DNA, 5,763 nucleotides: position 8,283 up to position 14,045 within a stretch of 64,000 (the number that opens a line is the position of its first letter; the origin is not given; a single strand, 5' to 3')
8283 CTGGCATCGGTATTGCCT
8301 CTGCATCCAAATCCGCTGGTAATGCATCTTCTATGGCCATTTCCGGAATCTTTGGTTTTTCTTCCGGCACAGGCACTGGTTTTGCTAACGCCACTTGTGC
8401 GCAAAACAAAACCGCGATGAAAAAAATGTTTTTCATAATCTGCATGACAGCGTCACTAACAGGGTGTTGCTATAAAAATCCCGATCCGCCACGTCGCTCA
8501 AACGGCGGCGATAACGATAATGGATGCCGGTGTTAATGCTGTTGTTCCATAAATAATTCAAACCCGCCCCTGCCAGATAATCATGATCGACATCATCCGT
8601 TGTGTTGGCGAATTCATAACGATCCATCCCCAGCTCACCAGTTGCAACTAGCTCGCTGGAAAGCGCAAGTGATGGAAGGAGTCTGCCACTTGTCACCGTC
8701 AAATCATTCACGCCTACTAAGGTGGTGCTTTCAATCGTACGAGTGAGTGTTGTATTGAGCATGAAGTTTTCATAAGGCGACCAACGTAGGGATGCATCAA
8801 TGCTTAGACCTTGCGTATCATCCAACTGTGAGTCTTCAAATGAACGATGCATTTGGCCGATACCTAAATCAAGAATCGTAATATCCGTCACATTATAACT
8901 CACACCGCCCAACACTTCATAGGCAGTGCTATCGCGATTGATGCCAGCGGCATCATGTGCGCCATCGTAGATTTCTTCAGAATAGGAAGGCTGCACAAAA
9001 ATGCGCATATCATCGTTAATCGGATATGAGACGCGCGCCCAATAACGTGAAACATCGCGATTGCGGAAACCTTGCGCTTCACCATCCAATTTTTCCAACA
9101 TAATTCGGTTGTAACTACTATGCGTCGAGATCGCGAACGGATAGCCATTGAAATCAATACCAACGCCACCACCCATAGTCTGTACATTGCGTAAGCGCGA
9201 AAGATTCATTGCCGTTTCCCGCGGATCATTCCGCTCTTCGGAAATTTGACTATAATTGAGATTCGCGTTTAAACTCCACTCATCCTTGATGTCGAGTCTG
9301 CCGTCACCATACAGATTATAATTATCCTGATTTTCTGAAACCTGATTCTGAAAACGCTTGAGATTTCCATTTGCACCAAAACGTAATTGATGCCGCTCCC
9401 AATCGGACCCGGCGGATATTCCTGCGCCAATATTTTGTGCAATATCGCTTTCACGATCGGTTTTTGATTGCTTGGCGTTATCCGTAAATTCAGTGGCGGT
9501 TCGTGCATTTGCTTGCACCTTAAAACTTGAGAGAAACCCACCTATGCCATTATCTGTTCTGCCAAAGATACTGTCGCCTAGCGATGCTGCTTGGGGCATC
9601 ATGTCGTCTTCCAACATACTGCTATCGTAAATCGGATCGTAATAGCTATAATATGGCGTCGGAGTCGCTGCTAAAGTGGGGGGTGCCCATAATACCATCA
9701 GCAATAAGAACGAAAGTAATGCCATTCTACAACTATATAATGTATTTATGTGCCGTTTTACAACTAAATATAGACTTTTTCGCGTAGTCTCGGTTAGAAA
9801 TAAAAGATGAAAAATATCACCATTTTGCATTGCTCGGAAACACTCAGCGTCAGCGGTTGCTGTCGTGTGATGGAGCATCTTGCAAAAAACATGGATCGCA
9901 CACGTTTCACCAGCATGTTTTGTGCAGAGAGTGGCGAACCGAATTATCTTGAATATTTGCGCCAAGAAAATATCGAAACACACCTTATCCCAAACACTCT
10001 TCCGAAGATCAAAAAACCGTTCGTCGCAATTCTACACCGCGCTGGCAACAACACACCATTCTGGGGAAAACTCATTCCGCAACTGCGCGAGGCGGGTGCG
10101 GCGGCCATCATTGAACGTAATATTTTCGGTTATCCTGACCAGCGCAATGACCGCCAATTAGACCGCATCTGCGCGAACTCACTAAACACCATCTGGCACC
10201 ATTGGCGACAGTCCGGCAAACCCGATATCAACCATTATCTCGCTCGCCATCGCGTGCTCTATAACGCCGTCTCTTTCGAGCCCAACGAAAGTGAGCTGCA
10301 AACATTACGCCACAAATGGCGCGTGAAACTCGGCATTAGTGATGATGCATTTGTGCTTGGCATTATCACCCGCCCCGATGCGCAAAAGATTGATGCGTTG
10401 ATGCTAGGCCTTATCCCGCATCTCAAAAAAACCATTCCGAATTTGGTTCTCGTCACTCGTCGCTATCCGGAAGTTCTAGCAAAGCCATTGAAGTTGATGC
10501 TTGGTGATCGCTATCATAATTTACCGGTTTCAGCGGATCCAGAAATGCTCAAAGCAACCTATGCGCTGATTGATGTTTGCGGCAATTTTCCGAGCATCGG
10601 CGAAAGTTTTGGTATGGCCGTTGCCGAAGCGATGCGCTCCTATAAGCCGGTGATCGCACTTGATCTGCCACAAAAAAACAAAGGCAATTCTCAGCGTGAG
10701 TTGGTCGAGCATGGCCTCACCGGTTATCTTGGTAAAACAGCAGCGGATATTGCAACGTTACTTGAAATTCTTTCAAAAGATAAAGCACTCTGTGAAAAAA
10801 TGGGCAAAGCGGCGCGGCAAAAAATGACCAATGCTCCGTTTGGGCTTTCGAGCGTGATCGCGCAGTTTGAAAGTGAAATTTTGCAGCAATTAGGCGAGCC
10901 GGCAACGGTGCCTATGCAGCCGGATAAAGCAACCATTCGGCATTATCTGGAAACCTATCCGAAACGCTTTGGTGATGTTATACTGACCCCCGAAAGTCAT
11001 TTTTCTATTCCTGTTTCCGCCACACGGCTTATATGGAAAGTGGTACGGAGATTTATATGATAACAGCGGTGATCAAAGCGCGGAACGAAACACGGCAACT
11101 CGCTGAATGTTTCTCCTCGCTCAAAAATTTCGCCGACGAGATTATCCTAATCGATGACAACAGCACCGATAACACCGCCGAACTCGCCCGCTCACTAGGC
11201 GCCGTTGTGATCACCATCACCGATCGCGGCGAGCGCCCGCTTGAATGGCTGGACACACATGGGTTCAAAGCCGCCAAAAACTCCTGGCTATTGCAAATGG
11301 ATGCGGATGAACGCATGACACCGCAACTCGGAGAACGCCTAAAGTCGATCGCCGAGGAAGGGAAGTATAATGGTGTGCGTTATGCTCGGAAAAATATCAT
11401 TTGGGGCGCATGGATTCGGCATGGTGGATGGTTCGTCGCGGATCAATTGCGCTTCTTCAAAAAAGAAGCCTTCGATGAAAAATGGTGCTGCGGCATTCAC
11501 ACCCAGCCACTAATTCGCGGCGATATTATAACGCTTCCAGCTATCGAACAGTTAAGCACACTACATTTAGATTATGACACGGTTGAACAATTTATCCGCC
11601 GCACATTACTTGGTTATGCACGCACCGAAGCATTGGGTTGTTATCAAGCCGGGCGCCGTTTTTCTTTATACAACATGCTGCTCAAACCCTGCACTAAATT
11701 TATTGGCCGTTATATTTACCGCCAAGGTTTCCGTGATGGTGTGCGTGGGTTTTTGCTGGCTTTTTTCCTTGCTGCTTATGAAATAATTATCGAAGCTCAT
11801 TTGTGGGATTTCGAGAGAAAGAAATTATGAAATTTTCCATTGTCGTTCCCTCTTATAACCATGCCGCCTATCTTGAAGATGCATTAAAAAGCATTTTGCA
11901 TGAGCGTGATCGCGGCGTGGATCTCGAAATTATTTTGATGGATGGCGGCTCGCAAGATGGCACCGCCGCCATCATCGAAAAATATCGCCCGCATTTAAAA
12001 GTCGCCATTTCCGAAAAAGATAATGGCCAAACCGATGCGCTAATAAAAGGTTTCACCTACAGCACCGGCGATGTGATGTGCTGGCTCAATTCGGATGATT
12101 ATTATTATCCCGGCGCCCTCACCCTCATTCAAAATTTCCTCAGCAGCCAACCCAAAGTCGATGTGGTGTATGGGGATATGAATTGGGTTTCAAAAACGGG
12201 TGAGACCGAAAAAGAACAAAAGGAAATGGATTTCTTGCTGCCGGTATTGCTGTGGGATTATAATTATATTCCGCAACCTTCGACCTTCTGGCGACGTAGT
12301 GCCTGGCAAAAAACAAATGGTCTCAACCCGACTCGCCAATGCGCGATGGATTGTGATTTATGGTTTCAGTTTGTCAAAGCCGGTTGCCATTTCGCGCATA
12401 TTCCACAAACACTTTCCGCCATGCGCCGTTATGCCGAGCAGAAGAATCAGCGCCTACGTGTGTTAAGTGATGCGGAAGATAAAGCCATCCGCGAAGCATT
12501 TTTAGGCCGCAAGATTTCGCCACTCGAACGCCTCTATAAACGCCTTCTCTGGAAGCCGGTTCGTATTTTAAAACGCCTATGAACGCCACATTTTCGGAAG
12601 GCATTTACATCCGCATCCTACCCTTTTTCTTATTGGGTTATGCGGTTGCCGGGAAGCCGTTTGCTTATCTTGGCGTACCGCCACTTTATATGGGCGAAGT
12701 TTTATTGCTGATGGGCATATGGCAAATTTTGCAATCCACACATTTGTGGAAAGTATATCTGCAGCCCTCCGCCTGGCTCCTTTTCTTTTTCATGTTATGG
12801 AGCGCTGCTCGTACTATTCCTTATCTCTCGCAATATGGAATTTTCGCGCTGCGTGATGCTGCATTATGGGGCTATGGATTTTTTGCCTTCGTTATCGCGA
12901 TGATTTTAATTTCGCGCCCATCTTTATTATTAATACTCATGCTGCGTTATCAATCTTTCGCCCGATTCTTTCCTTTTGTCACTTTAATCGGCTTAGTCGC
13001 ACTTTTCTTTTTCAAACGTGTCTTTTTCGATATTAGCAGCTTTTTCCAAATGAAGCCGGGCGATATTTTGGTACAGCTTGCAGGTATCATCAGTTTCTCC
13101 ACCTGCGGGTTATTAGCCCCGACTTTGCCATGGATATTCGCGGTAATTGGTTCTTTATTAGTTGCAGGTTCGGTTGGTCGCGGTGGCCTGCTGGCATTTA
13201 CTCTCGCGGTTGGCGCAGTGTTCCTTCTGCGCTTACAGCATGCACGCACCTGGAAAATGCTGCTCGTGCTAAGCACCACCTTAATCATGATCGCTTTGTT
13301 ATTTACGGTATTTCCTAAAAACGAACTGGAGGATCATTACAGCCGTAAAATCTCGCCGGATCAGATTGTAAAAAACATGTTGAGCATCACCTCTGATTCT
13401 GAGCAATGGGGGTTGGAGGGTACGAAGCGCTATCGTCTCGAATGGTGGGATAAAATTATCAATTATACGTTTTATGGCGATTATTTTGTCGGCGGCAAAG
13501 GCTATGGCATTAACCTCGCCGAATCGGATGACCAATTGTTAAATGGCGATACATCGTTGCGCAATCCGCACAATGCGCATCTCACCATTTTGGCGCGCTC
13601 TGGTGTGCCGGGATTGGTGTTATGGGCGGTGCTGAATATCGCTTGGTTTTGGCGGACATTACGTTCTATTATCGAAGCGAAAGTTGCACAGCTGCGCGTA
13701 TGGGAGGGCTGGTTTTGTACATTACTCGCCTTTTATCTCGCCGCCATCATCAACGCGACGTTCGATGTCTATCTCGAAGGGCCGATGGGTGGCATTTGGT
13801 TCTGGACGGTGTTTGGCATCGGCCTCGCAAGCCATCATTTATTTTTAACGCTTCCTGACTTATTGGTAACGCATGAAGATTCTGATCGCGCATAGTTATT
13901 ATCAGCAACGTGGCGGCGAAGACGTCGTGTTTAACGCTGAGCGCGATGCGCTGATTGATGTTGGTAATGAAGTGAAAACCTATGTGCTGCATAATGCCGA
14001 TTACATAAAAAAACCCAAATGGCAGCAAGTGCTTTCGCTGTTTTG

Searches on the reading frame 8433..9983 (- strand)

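Call 76: search_protein_families(library=pfam, proteins=[window:8433-9983:-], max_evalue=0.0001)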
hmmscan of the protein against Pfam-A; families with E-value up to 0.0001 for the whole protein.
window:8433-9983:- (516 aa): 2 families
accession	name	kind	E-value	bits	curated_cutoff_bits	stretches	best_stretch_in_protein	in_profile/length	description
PF10082.15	BBP2_2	-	1.7e-62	211.9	23.7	1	153-514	12-376/378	Putative beta-barrel porin 2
PF13505.12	OMP_b-brl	-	4.2e-07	30.7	28.7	0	372-515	25-174/175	Outer membrane protein beta-barrel domain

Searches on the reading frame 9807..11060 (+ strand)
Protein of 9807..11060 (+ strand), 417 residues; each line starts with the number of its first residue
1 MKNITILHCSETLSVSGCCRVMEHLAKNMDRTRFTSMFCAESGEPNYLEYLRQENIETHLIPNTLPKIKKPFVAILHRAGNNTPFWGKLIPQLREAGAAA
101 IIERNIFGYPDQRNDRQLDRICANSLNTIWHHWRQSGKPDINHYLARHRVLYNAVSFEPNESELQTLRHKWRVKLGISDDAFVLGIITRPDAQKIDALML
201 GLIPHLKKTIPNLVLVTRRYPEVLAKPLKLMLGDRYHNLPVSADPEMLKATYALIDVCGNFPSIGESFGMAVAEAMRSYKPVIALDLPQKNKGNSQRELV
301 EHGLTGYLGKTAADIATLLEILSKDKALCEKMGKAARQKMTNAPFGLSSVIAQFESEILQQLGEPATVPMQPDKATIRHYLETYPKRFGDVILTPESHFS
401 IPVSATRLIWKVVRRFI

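Call 76: search_protein_families(library=pfam, proteins=[window:9807-11060:+], max_evalue=0.0001)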
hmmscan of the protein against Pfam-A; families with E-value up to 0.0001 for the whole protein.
window:9807-11060:+ (417 aa): 2 families
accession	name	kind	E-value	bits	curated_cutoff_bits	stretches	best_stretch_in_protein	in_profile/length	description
PF00534.26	Glycos_transf_1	-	4.8e-10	39.7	26.4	1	170-338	4-171/172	Glycosyl transferases group 1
PF13692.12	Glyco_trans_1_4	-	1.1e-07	32.7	27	1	194-319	16-136/142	Glycosyl transferases group 1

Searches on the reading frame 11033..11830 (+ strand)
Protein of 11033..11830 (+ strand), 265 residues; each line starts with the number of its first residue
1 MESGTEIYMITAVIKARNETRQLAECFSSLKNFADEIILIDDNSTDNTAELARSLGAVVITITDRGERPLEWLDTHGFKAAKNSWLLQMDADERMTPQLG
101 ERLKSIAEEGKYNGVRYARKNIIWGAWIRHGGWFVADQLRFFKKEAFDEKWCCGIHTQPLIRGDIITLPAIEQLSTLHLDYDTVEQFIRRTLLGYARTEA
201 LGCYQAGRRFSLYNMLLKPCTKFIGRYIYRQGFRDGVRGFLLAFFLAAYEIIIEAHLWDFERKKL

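Call 76: search_protein_families(library=pfam, proteins=[window:11033-11830:+], max_evalue=0.0001)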
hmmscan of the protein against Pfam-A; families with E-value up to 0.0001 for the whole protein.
window:11033-11830:+ (265 aa): 2 families
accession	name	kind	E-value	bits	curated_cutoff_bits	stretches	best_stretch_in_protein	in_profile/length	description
PF00535.33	Glycos_transf_2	-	1.3e-16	61.5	23.3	1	12-136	2-140/168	Glycosyl transferase family 2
PF13704.12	Glyco_tranf_2_4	-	1.3e-06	29.2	27.5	1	17-94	1-83/98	Glycosyl transferase family 2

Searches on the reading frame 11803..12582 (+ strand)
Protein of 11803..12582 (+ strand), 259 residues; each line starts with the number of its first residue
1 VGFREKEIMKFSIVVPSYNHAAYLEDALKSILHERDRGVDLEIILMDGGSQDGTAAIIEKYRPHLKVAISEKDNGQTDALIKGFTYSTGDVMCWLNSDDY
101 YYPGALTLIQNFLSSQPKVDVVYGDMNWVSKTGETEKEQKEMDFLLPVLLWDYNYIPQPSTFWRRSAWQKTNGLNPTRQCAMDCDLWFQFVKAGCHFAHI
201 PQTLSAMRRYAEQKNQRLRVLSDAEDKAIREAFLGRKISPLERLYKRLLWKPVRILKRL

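Call 76: search_protein_families(library=pfam, proteins=[window:11803-12582:+], max_evalue=0.0001)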
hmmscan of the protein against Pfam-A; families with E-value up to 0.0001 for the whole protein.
window:11803-12582:+ (259 aa): 2 families
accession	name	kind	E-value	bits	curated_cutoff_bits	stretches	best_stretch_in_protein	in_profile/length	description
PF00535.33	Glycos_transf_2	-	5.9e-26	91.8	23.3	1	12-140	1-130/168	Glycosyl transferase family 2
PF13641.12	Glyco_tranf_2_3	-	3.7e-09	37.4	27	1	11-214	3-216/230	Glycosyltransferase like family 2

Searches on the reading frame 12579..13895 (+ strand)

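Call 76: search_protein_families(library=pfam, proteins=[window:12579-13895:+], max_evalue=0.0001)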
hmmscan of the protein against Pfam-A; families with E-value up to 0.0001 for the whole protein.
window:12579-13895:+ (438 aa): 1 family
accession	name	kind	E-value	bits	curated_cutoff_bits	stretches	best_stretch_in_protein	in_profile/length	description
PF04932.20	Wzy_C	-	2.4e-16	60.3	31.7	1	187-350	2-149/149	O-Antigen ligase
